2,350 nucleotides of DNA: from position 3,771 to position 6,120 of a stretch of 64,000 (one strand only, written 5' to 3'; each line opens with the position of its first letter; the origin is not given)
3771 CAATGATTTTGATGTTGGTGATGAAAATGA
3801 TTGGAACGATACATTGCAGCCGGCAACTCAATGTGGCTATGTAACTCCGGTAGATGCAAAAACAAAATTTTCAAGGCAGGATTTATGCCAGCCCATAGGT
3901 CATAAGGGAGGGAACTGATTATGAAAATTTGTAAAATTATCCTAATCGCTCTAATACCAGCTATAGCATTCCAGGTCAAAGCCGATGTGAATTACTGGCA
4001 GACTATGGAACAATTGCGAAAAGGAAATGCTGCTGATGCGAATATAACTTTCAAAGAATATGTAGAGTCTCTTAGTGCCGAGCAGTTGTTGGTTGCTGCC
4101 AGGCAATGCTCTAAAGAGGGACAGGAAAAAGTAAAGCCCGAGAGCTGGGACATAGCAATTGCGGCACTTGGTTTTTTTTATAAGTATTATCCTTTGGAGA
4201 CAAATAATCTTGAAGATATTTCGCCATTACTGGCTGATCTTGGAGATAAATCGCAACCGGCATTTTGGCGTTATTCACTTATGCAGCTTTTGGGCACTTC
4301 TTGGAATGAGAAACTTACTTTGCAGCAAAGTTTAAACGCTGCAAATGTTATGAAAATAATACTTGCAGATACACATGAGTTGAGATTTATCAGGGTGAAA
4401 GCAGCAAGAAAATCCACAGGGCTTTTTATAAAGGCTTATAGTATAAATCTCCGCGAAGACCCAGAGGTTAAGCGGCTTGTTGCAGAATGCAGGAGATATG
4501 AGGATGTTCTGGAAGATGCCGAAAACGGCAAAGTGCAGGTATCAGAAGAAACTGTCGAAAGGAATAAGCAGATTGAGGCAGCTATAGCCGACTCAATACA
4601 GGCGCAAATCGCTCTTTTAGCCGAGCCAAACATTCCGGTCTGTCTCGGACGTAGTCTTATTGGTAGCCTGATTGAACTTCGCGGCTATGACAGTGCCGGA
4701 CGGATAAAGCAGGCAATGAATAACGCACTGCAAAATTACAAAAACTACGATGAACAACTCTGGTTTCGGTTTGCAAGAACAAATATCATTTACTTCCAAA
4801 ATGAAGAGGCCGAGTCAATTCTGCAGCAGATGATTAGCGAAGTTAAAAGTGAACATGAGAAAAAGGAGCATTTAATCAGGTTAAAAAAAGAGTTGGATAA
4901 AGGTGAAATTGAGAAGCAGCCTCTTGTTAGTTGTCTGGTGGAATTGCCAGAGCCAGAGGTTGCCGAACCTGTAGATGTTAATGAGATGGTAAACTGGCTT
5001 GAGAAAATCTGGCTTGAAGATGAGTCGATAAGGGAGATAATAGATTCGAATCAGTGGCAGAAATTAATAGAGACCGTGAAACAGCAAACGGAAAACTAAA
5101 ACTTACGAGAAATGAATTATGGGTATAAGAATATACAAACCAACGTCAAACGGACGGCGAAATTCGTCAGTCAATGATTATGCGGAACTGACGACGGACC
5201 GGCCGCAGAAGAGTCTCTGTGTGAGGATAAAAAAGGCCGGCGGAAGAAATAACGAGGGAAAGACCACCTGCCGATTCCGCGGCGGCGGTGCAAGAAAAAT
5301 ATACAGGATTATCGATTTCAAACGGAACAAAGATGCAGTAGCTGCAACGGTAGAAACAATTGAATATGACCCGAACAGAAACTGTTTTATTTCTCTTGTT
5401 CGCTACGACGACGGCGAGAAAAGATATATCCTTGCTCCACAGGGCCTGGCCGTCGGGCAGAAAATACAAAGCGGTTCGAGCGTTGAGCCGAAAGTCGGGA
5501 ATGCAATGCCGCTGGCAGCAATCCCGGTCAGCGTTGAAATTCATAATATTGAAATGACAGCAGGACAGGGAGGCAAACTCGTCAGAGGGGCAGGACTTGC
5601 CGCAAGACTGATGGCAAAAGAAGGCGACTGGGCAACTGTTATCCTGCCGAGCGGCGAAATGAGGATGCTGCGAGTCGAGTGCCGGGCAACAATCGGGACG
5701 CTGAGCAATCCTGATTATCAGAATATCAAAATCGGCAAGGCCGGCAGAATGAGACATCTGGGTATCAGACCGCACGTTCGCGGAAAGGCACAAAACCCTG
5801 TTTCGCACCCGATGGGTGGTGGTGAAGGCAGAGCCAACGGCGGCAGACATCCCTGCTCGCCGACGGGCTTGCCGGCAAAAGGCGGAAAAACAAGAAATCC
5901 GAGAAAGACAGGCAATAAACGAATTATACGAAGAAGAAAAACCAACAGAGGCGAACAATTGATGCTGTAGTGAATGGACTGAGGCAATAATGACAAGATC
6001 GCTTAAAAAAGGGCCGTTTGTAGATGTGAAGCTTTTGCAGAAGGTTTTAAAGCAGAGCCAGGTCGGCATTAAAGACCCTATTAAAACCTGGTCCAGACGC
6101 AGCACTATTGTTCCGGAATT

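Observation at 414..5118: Two non-ribosomal exported-protein genes inserted between rplW and rplB inside the S10 ribosomal-protein operon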

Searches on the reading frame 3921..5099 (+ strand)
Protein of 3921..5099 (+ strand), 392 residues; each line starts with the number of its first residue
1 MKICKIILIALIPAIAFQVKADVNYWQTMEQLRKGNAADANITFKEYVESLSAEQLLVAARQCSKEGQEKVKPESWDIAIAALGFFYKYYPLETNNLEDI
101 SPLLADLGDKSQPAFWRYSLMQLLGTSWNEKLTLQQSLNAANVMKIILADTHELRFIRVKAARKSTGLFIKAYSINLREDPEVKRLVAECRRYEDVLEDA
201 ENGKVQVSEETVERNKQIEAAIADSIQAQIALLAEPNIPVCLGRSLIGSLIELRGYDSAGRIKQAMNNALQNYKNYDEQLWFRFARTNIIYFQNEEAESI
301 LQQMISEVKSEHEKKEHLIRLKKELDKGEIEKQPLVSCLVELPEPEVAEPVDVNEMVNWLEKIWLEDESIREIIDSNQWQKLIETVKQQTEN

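Call 3: search_protein_families(library=pfam, proteins=[window:3921-5099:+], max_evalue=0.01)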
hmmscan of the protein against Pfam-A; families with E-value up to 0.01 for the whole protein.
window:3921-5099:+ (392 aa): 1 family
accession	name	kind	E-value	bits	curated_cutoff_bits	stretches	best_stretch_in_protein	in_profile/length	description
PF11594.13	Med28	-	0.0095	16.8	29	1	257-323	27-92/102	Mediator complex subunit 28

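Call 11: find_homologous_proteins(query=window:3921-5096:+)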
Query window:3921-5096:+ (392 aa): 10 proteins with E <= 0.001 among 8000 candidates.
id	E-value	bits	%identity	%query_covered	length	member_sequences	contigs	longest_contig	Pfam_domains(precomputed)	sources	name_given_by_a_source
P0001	1.8e-252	855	100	100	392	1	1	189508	-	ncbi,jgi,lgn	-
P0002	6.4e-113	396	53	91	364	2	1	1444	-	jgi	-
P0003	1.2e-107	378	48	99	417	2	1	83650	-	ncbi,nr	ncbi:MAG: hypothetical protein JW804_02935 [Sedimentisphaerales bacterium]|nr:hypothetical protein [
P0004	4.8e-102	360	49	91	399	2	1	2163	-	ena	-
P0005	2.2e-100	354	56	79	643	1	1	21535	-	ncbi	-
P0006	7.7e-95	336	50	83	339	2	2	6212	-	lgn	-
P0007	1.6e-89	319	43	99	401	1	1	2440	-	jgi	jgi:hypothetical protein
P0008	6.9e-69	251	42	76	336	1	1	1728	-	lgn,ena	-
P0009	5.1e-63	231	51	60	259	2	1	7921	-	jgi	-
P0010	3.3e-62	229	39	83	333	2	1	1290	-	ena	-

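Call 14: find_encoding_contigs(protein=P0003, flank=10000, max_places=3)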
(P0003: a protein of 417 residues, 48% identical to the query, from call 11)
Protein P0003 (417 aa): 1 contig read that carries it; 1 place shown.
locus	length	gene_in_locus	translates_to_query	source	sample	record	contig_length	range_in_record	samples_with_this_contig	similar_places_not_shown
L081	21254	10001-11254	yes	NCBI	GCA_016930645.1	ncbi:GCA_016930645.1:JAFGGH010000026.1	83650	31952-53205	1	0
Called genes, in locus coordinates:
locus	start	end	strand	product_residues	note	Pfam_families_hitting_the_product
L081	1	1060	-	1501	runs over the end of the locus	PF13385:Laminin_G_3, PF06439:3keto-disac_hyd, PF12248:Methyltransf_FA (weak), PF22848:ASD1_dom, PF06964:Alpha-L-AF_C (weak), PF22847:Glyco_hydro_43_rel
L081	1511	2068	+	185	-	PF13392:HNH_3, PF00847:AP2 (weak)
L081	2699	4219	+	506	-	PF24885:TPR_NPHP3, PF13424:TPR_12, PF13374:TPR_10, PF13424:TPR_12, PF24885:TPR_NPHP3, PF13424:TPR_12, PF24885:TPR_NPHP3, PF13374:TPR_10, +10 more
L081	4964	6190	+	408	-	PF00009:GTP_EFTU, PF03144:GTP_EFTU_D2, PF03143:GTP_EFTU_D3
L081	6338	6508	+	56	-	PF00471:Ribosomal_L33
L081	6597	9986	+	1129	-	PF17892:Cadherin_5 (weak), PF17963:Big_9, PF18884:TSP3_bac (faint)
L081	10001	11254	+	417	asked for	-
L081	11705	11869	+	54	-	PF00584:SecE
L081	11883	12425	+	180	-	PF02357:NusG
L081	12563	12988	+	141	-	PF03946:Ribosomal_L11_N, PF00298:Ribosomal_L11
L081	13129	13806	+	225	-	PF00687:Ribosomal_L1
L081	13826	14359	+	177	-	PF00466:Ribosomal_L10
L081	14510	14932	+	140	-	PF16320:Ribosomal_L12_N, PF00542:Ribosomal_L12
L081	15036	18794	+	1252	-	PF04563:RNA_pol_Rpb2_1, PF04561:RNA_pol_Rpb2_2, PF04565:RNA_pol_Rpb2_3, PF10385:RNA_pol_Rpb2_45, PF00562:RNA_pol_Rpb2_6, PF04560:RNA_pol_Rpb2_7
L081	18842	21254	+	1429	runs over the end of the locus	PF04997:RNA_pol_Rpb1_1, PF00623:RNA_pol_Rpb1_2, PF04983:RNA_pol_Rpb1_3, PF05000:RNA_pol_Rpb1_4, PF25917:BSH_RND (faint), PF04998:RNA_pol_Rpb1_5, PF01333:Apocytochr_F_C (faint), PF21668:RPOC_hybrid (faint)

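Call 15: find_encoding_contigs(protein=P0005, flank=10000, max_places=3)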
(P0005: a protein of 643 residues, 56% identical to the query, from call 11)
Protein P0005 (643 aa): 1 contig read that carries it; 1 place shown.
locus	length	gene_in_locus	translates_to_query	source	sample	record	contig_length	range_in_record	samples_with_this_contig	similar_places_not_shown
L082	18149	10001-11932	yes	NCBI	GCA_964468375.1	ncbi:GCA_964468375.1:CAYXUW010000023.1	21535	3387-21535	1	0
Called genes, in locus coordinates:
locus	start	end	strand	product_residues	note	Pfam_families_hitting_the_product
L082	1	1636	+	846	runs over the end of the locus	PF12836:HHH_3 (weak)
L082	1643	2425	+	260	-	-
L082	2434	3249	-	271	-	PF00459:Inositol_P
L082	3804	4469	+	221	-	-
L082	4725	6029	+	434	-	PF14312:FG-GAP_2, PF20140:DUF6530 (faint), PF14312:FG-GAP_2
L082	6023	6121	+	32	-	-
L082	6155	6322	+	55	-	-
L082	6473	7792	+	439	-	PF13289:SIR2_2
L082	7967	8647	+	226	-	-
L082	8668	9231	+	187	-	-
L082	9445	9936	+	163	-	-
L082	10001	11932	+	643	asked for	-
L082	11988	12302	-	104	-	-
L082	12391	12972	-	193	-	-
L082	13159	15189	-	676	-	PF00009:GTP_EFTU, PF22042:EF-G_D2, PF03144:GTP_EFTU_D2, PF14492:EFG_III, PF03764:EFG_IV, PF00679:EFG_C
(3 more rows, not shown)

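Call 16: find_encoding_contigs(protein=P0001, flank=10000, max_places=4)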
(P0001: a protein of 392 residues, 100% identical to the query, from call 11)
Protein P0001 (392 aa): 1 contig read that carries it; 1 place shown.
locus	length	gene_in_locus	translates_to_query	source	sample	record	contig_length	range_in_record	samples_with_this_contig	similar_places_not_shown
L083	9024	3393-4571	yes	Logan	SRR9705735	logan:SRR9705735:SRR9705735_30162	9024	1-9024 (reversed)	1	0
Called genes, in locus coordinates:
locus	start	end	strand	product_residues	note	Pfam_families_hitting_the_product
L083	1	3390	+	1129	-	?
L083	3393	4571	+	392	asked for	-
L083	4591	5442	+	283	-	PF00181:Ribosomal_L2_N, PF03947:Ribosomal_L2_C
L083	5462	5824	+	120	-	PF00203:Ribosomal_S19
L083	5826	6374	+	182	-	PF00237:Ribosomal_L22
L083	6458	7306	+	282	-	PF07650:KH_2, PF05316:VAR1 (faint), PF00189:Ribosomal_S3_C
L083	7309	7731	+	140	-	PF00252:Ribosomal_L16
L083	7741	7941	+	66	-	PF00831:Ribosomal_L29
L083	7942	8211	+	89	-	PF00366:Ribosomal_S17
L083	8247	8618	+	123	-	PF00238:Ribosomal_L14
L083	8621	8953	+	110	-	PF00467:KOW (weak), PF17136:ribosomal_L24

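Call 18: find_encoding_contigs(protein=P0009, flank=10000, max_places=3)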
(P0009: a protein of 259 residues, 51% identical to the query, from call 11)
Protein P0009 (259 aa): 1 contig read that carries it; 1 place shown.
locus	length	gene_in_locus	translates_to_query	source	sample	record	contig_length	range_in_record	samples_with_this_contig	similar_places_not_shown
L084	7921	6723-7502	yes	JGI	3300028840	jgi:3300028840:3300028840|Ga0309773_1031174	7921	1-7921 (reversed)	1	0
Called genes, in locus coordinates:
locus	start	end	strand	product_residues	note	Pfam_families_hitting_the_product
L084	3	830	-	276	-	?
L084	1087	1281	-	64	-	-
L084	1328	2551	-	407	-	PF00251:Glyco_hydro_32N, PF22847:Glyco_hydro_43_rel (faint)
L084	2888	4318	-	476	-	PF01408:GFO_IDH_MocA, PF22725:GFO_IDH_MocA_C3 (faint), PF19051:GFO_IDH_MocA_C2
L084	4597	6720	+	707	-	-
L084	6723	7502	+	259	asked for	-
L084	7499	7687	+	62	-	-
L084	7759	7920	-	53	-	?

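Call 19: find_encoding_contigs(protein=P0006, flank=10000, max_places=3)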
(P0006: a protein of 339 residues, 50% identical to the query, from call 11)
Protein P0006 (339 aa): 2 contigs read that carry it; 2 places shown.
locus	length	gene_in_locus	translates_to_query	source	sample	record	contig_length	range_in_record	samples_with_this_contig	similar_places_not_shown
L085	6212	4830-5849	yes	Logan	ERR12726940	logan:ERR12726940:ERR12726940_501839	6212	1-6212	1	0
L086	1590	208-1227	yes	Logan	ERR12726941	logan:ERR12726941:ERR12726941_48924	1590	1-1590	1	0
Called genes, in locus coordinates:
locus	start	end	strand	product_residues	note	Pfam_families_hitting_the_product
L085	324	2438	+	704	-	PF00404:Dockerin_1 (faint), PF03781:FGE-sulfatase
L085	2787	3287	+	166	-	-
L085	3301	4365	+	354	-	-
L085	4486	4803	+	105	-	-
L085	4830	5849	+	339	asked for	-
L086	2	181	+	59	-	?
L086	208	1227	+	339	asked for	-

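Call 20: find_encoding_contigs(protein=P0007, flank=10000, max_places=3)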
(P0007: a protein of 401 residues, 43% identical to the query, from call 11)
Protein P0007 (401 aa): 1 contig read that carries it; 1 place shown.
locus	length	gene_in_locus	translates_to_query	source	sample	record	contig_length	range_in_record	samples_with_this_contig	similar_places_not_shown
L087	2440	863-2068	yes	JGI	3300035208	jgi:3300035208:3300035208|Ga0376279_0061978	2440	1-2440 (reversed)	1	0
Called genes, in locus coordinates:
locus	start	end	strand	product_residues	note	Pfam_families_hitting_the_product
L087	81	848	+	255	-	-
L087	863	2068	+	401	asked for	-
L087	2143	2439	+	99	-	?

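Call 21: find_encoding_contigs(protein=P0004, flank=10000, max_places=3)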
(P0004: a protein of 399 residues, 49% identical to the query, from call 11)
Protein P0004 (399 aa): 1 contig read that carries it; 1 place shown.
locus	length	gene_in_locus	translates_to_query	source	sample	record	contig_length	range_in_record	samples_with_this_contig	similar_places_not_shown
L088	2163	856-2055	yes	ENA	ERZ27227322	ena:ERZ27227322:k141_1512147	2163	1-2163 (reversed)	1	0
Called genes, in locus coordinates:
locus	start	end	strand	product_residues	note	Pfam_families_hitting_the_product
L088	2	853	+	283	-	?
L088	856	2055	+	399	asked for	-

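Call 23: search_protein_families(library=pfam, proteins=[window:3921-5096:+], max_evalue=10)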
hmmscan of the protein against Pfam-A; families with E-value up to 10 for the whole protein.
window:3921-5096:+ (392 aa): 3 families
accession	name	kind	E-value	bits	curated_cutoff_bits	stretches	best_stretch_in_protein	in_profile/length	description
PF11594.13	Med28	-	0.0095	16.8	29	1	257-323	27-92/102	Mediator complex subunit 28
PF17776.6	NLRC4_HD2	-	0.037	15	33.1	1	264-348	38-119/121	NLRC4 helical domain HD2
PF02618.21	YceG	-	0.56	10.1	32.4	0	17-77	46-95/275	YceG-like family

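Call 25: search_solved_structures(query=window:3921-5096:+, max_evalue=10)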
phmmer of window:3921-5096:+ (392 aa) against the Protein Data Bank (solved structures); distinct sequences matched with E-value up to 10: 0.

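Call 36: predict_structure(alignment_id=A2)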
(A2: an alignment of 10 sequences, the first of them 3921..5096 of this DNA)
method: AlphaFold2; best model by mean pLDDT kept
length: 392 residues; sequences in the alignment: 10
mean_pLDDT: 87.1   pTM: 0.77
mean pLDDT of the five models: 87.1, 86.8, 84.9, 83.2, 80.4
residues with pLDDT >= 90: 253; 70-90: 93; 50-70: 16; < 50: 30
segments of 3 or more residues with pLDDT < 50: 1-21, 342-349
pLDDT, mean of each block of 10 residues (from residue 1): 40 37 82 78 91 97 95 91 94 94 98 97 94 96 98 95 97 92 91 85 84 92 97 92 94 90 96 95 95 92 98 96 92 69 46 80 86 86 80 50
secondary structure, 60 per line:
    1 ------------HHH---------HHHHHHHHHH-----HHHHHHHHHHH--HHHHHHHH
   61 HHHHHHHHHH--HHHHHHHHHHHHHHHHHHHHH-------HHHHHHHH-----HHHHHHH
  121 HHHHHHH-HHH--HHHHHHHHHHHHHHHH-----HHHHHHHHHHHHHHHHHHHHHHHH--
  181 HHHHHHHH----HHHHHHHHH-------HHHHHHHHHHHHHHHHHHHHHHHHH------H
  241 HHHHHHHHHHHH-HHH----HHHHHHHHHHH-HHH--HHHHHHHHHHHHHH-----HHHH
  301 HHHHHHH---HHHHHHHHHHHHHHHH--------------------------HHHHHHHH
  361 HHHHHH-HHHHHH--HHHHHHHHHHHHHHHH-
elements in order: H25-34 H40-50 H53-70 H73-93 H101-108 H114-127 H134-149 H155-178 H181-188 H193-201 H209-233 H240-252 H261-271 H278-291 H297-307 H311-326 H353-366 H368-373 H376-391
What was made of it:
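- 3921..5099 (+): ORF2: exported all-alpha solenoid, the cognate partner (putative immunity protein or inhibitor). Signal peptide at 3921-3983; conserved 40-aa tail at 4971-5096. AF2 pLDDT 87, 19 helices (call 36).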

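Call 40: fold_search(model_id=the predicted structure, library=pdb)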
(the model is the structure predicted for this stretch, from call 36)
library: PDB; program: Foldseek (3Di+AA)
matches with E <= 10: 935; with E <= 0.001: 0
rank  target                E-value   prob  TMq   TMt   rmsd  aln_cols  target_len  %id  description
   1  9nh6_J                1.3e-02  1.00  0.34  0.29  25.4       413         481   10  CRYO-EM STRUCTURE OF HUMAN U7 SNRNP WITH METHYLATED noncleavable H2A* SUBSTRATE PRE-MRNA (COMPOSITE MAP) (released 2026-01-21)
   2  6vfk_B                1.7e-02  0.99  0.22  0.28  15.2       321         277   12  De novo designed tetrahedral nanoparticle T33_dn10 displaying 4 copies of BG505-SOSIP trimer on the surface (released 2020-07-22)
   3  9nh5_J                3.6e-02  1.00  0.34  0.43  10.8       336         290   11  CRYO-EM STRUCTURE OF HUMAN U7 SNRNP WITH METHYLATED noncleavable H2A* SUBSTRATE PRE-MRNA (core region) (released 2026-01-21)
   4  5mu7_A                4.0e-02  0.90  0.22  0.23  25.3       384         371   11  Crystal Structure of the beta/delta-COPI Core Complex (released 2017-06-28)
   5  9bw4_W                4.7e-02  0.85  0.20  0.19  15.7       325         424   14  TXNL1-bound proteasome (released 2025-06-11)
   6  8uib_T                6.3e-02  0.82  0.19  0.12  18.6       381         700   12  Structure of the human INTS9-INTS11-BRAT1 complex (released 2024-08-21)
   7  9nkg_W                7.5e-02  0.63  0.18  0.16  16.2       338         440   15  Structure of substrate engaged MIDN-bound human 26S proteasome, EB-MIDN (Composite map) (released 2025-05-07)
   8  3o2q_D                7.8e-02  1.00  0.38  0.46   9.2       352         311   11  Crystal structure of the human symplekin-Ssu72-CTD phosphopeptide complex (released 2010-10-06)
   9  6uri_A                7.8e-02  0.90  0.26  0.19  16.9       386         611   13  HIV-1 Nef in complex with the CD4 cytoplasmic domain and the AP2 clathrin adaptor complex (released 2020-07-29)
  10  9bv2_W                1.0e-01  0.75  0.21  0.20  15.6       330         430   14  M2B Midnolin-Proteasome (translocating) (released 2025-06-11)
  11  1jpp_A                1.1e-01  0.87  0.25  0.21  16.2       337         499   13  The Structure of a beta-Catenin Binding Repeat from Adenomatous Polyposis Coli (APC) in Complex with beta-Catenin (released 2002-01-16)
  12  7sqc_N1               1.2e-01  0.77  0.25  0.20  25.7       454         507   10  Ciliary C1 central pair apparatus isolated from Chlamydomonas reinhardtii (released 2022-04-13)
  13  3sf4_C                1.3e-01  0.80  0.25  0.27  24.3       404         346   11  Crystal structure of the complex between the conserved cell polarity proteins Inscuteable and LGN (released 2011-11-23)
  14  5y1x                  1.3e-01  0.57  0.19  0.10  16.0       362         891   10  Crystal structure of Plasmodium falciparum aminopeptidase N in complex with actinonin (released 2018-08-01)
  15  8f7a_A                1.4e-01  0.99  0.32  0.19  12.9       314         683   11  Cryo-EM structure of Importin-9 bound to RanGTP (released 2023-07-26)
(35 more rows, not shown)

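Call 69: search_protein_families(library=padloc, proteins=[window:3921-5096:+], max_evalue=0.01)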
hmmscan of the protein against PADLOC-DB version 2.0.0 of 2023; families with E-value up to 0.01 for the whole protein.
window:3921-5096:+ (392 aa): 0 families

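Call 84: search_protein_families(library=pfam, proteins=[L081:6597-6930:+], max_evalue=10)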
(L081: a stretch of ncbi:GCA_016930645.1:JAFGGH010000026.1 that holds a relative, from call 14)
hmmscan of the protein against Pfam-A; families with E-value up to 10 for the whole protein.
L081:6597-6930:+ (111 aa): 2 families
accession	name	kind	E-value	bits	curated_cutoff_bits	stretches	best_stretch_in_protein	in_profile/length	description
PF00404.24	Dockerin_1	-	0.0087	16.7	22.9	1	60-85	2-24/57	Dockerin type I domain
PF13405.12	EF-hand_6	-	0.099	12.9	25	1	61-76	10-25/30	EF-hand domain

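Call 86: search_protein_families(library=ncbifam, proteins=[window:3921-5096:+], max_evalue=0.001)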
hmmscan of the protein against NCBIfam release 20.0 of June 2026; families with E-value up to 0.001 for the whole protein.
window:3921-5096:+ (392 aa): 0 families

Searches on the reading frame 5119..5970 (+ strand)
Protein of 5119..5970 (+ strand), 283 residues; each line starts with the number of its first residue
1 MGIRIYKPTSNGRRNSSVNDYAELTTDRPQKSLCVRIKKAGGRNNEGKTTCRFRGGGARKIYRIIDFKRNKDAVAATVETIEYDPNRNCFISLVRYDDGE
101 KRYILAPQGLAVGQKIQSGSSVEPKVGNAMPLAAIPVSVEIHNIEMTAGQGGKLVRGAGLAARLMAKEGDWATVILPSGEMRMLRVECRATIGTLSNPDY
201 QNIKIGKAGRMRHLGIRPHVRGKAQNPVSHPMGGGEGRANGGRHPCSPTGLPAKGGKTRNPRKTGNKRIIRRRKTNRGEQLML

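Call 3: search_protein_families(library=pfam, proteins=[window:5119-5970:+], max_evalue=0.01)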
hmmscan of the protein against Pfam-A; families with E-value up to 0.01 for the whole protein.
window:5119-5970:+ (283 aa): 2 families
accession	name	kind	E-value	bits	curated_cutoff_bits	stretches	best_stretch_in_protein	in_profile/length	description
PF03947.24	Ribosomal_L2_C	-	2.6e-47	160.4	33.7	1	125-250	1-126/126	Ribosomal Proteins L2, C-terminal domain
PF00181.30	Ribosomal_L2_N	-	2.4e-34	117.6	23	1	42-118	1-77/77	Ribosomal Proteins L2, RNA binding N-terminal domain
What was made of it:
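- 5119..5970 (+): rplB (L2), intact. Pfam L2_N and L2_C are both complete (call 3).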

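Call 12: find_related_loci(query=window:5119-5967:+, collection=genome_contigs, flank=10000)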
Query window:5119-5967:+ (283 aa) in genome_contigs; peptide patterns used: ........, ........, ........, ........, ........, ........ (x = any residue, [..] = any of these).
600 stretches matched a pattern (row limit reached: there are more); 596 encode a relative of the query (tblastn E <= 1e-3); the best 80 are kept; 80 distinct loci.
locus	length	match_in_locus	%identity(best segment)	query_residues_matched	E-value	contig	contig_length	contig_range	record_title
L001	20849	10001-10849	85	1-283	1e-156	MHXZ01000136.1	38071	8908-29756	MAG: Planctomycetes bacterium GWF2_41_51 gwf2_scaffold_9575, whole genome shotgun sequence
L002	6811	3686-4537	82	1-283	4e-140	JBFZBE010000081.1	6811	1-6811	MAG: Phycisphaerae bacterium isolate PPR_0486 k121_4705288, whole genome shotgun sequence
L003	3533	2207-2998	77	1-264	1e-143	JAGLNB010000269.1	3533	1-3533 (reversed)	MAG: Planctomycetota bacterium isolate RS_6_16 ROV157_6.bin.16.fa_269, whole genome shotgun sequence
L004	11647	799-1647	75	1-283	3e-135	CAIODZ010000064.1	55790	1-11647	MAG: uncultured Phycisphaerales bacterium isolate A3_bin-117 genome assembly, contig: bin-117:64/70, whole genome shotgu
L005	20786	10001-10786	78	1-262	2e-133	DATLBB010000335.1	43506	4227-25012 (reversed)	MAG TPA_asm: Sedimentisphaerales bacterium isolate SMAG_U14287 k141_3777334, whole genome shotgun sequence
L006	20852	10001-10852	77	1-283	6e-131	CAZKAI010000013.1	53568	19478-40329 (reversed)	MAG TPA_asm: uncultured Pirellulales bacterium isolate binchicken_co117_24 genome assembly, contig: NODE_1127_length_535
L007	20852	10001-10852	75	1-283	2e-129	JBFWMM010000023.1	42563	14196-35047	MAG: Phycisphaerae bacterium isolate CA_2019_NHSR_9 NODE_2177_length_42563_cov_100.433924_NHSR, whole genome shotgun seq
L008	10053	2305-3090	77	1-261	2e-128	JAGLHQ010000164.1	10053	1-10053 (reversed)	MAG: Planctomycetota bacterium isolate RS_10_9 ROV157_10.bin.9.fa_164, whole genome shotgun sequence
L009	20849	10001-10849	64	1-281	3e-110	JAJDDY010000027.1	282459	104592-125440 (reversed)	MAG: Phycisphaerae bacterium isolate OFTM250 OFTM250_26, whole genome shotgun sequence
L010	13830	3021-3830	64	1-270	8e-108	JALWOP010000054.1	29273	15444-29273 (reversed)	MAG: Planctomycetota bacterium isolate M2_maxbin2_scaf2bin.204 M2_NODE_1282_length_29273_cov_6.854525, whole genome shot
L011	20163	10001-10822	64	1-274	2e-106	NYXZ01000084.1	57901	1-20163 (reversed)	MAG: Planctomycetota bacterium isolate ARS90 MHASMcontig_457737, whole genome shotgun sequence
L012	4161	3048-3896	63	1-283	1e-106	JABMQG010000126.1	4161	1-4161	MAG: Planctomycetota bacterium isolate bin.536 k141_1519154, whole genome shotgun sequence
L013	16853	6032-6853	61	1-273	6e-105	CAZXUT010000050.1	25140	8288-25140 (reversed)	MAG TPA_asm: uncultured Proteiniclasticum sp. isolate binchicken_co168_287 genome assembly, contig: NODE_3464_length_251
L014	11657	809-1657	61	1-283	1e-104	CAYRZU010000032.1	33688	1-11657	MAG TPA_asm: uncultured Planctomycetaceae bacterium isolate SRP077602_co10_286 genome assembly, contig: NODE_3994_length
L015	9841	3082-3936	62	1-282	6e-103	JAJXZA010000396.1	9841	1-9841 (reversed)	MAG: Planctomycetota bacterium isolate BP7.bin26 NODE_12207_length_9841_cov_1.960675, whole genome shotgun sequence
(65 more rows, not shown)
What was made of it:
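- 5119..5970 (+): 85% identity to L001 (call 12).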
